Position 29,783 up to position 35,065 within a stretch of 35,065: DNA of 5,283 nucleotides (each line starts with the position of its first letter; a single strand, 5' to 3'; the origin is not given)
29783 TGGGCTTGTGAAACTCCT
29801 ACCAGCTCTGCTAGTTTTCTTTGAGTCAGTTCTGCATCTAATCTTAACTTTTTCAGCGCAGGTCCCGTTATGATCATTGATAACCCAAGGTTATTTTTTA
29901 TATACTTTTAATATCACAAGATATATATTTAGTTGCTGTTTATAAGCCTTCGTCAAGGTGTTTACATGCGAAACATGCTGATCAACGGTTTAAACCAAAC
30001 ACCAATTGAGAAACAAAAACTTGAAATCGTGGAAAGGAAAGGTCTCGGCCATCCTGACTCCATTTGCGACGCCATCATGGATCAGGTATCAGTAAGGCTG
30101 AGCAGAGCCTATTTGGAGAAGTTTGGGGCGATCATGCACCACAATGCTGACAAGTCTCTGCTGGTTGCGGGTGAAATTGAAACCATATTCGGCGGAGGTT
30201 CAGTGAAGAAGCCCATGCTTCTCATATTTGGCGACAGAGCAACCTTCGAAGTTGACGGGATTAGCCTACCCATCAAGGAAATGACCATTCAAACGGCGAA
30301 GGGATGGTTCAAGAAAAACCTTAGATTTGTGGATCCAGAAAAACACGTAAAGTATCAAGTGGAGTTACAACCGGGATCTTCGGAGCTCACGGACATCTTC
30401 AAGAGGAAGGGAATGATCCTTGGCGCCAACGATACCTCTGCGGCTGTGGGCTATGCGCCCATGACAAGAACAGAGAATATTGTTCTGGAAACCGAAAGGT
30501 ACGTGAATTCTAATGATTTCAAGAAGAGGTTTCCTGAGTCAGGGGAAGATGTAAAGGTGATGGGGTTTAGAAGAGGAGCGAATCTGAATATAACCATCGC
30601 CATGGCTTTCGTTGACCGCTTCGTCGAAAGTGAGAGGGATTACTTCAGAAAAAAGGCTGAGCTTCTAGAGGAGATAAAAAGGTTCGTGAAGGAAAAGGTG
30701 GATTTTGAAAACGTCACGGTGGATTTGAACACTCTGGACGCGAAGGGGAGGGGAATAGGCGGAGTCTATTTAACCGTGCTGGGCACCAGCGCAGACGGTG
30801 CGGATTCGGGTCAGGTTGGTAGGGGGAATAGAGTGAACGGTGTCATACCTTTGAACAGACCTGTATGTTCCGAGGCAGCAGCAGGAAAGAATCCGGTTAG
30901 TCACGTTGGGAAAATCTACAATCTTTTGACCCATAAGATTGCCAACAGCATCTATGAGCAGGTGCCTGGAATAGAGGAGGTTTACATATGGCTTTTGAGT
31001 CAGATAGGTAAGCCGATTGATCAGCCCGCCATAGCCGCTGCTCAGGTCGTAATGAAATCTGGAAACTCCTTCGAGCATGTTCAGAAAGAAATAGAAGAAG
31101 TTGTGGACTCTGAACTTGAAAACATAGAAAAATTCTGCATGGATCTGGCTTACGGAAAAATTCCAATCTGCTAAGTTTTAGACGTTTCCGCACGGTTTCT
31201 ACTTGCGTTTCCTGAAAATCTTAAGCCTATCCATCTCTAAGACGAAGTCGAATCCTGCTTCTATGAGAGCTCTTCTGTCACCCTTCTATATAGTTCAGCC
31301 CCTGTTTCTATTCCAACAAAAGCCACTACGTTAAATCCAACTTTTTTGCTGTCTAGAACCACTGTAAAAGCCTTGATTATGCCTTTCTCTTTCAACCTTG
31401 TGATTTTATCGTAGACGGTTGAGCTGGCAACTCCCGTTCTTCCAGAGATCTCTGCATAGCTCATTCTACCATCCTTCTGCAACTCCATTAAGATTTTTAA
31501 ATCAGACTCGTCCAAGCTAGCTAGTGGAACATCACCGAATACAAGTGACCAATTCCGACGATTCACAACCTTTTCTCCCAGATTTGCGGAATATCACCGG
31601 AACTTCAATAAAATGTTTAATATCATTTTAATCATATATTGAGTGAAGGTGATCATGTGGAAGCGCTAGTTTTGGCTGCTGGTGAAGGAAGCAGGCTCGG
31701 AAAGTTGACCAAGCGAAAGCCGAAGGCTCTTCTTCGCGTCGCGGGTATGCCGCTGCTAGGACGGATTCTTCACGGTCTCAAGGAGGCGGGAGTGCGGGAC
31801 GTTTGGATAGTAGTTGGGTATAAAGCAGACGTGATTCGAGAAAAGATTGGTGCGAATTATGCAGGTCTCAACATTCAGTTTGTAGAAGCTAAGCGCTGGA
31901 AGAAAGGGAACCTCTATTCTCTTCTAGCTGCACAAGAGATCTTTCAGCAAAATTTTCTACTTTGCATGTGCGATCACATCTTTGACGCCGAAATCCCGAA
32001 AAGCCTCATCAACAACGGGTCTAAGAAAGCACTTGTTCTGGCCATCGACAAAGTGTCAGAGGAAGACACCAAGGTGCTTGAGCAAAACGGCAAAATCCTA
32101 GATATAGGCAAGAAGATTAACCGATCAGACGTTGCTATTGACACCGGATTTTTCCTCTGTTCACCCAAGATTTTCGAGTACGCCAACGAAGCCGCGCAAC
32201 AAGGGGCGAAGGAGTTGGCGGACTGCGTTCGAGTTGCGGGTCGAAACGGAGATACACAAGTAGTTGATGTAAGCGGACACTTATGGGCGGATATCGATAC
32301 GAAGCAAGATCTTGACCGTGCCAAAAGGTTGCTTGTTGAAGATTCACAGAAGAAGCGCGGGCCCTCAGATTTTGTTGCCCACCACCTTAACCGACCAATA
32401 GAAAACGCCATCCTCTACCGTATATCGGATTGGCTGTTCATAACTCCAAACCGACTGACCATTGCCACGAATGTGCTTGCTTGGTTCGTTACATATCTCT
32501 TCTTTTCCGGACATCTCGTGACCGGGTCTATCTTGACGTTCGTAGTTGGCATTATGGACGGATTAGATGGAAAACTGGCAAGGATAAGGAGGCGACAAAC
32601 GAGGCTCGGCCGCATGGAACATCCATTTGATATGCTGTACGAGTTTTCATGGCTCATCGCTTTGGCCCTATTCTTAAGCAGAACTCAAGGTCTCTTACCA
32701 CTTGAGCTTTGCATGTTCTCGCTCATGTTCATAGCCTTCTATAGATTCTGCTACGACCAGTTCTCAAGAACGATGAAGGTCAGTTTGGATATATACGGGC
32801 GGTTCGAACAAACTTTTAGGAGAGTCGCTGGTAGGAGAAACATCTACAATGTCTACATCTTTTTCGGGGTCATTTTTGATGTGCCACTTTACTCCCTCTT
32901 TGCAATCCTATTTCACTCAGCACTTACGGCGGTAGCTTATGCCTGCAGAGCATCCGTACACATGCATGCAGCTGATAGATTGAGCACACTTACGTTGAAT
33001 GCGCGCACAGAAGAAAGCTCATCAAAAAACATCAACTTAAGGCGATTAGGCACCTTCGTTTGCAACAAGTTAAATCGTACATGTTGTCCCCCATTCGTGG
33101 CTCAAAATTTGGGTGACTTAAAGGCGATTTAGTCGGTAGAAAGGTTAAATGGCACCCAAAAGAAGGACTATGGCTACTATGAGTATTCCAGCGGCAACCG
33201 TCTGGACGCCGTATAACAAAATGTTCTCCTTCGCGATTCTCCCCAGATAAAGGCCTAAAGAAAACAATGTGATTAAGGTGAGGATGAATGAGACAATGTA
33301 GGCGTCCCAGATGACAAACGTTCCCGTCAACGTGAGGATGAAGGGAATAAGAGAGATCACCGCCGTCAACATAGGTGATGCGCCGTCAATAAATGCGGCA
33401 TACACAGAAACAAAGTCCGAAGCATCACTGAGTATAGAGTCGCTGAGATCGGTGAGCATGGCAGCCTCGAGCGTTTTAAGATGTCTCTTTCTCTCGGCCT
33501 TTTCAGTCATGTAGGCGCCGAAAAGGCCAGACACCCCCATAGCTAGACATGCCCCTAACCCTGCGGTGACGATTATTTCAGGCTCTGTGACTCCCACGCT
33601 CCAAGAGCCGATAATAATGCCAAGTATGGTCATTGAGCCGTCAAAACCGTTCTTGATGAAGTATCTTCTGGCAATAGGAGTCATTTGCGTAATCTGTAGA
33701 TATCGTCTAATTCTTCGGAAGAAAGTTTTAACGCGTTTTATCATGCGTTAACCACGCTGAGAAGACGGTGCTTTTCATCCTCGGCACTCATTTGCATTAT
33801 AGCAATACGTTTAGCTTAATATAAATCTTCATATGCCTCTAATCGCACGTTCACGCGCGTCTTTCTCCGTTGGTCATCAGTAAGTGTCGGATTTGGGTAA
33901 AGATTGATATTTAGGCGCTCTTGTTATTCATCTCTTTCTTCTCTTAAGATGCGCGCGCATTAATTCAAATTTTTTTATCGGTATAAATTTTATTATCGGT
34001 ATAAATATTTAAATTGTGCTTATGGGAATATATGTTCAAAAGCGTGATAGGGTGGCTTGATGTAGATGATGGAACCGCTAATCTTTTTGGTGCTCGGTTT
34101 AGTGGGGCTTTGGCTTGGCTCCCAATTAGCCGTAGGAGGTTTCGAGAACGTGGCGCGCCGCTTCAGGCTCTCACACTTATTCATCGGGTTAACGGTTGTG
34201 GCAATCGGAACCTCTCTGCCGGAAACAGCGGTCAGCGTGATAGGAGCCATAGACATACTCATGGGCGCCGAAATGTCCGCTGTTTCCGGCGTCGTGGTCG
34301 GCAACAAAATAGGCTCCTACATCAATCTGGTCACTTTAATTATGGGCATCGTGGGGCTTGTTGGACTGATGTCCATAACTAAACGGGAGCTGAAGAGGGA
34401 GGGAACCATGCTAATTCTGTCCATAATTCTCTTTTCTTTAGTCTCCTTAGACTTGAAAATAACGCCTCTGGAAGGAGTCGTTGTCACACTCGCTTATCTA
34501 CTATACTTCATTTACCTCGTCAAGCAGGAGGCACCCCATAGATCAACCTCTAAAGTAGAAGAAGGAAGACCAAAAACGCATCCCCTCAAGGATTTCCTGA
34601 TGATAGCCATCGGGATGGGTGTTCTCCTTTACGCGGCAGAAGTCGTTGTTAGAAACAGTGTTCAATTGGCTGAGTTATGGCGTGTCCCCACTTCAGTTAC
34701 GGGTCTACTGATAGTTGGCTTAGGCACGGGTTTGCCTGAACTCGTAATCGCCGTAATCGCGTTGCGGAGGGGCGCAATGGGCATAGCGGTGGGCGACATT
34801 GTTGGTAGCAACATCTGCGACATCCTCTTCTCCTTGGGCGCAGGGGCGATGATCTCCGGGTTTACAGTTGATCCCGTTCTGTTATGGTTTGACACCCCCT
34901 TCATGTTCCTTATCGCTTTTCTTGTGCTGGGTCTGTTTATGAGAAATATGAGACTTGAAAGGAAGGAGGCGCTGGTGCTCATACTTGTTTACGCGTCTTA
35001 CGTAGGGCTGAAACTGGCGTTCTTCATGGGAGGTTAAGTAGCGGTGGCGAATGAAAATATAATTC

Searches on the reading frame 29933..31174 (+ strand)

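Call 63: search_protein_families(library=pfam, proteins=[window:29933-31174:+], max_evalue=0.00001)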
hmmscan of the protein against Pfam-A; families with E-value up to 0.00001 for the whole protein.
window:29933-31174:+ (413 aa): 1 family
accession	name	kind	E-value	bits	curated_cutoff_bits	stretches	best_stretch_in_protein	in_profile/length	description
PF01941.24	AdoMet_Synthase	-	1.8e-168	560.9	27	1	13-409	1-395/395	S-adenosylmethionine synthetase (AdoMet synthetase)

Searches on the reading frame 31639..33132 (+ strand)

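Call 63: search_protein_families(library=pfam, proteins=[window:31639-33132:+], max_evalue=0.00001)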
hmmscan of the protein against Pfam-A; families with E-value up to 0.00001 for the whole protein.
window:31639-33132:+ (497 aa): 3 families
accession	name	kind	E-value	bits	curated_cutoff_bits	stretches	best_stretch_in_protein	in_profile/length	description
PF12804.13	NTP_transf_3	-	1.7e-19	71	27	1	9-130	1-116/160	MobA-like NTP transferase domain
PF00483.29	NTP_transferase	-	2.8e-14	53.7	21.2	1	9-229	2-239/245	Nucleotidyl transferase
PF01066.26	CDP-OH_P_transf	-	6.8e-10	40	22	1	268-375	2-109/152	CDP-alcohol phosphatidyltransferase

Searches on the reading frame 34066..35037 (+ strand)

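Call 63: search_protein_families(library=pfam, proteins=[window:34066-35037:+], max_evalue=0.00001)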
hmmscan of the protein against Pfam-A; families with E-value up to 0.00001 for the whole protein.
window:34066-35037:+ (323 aa): 1 family
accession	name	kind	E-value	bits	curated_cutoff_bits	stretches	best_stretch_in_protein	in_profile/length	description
PF01699.29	Na_Ca_ex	-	4.8e-49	166.6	24.9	2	177-316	3-149/151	Sodium/calcium exchanger protein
